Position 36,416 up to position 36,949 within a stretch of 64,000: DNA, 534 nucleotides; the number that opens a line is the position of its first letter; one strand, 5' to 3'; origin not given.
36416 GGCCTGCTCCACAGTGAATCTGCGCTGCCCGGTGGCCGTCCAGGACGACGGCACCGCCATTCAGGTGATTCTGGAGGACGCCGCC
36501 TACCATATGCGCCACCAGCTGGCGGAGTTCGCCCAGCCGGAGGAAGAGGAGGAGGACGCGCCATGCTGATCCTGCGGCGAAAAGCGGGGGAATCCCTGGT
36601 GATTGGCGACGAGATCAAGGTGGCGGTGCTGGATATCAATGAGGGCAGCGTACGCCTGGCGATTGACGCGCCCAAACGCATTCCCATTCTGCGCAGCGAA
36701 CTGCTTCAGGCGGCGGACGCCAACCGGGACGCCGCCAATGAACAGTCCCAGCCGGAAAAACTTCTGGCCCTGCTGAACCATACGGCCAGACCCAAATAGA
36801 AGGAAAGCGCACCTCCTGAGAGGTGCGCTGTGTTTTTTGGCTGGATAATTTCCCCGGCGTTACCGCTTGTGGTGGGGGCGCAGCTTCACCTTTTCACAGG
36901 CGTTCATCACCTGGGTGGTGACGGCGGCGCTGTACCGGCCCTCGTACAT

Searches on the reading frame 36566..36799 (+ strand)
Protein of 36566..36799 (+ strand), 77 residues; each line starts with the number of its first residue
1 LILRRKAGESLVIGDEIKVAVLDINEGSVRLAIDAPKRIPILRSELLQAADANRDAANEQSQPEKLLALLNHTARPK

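Call 3: search_protein_families(library=pfam, proteins=[window:36566-36799:+], max_evalue=0.01)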
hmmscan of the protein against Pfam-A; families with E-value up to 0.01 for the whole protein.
window:36566-36799:+ (77 aa): 1 family
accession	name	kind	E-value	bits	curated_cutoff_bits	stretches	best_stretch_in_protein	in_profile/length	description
PF02599.21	CsrA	-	1.1e-19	70.6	27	1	1-49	2-50/53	Global regulator protein family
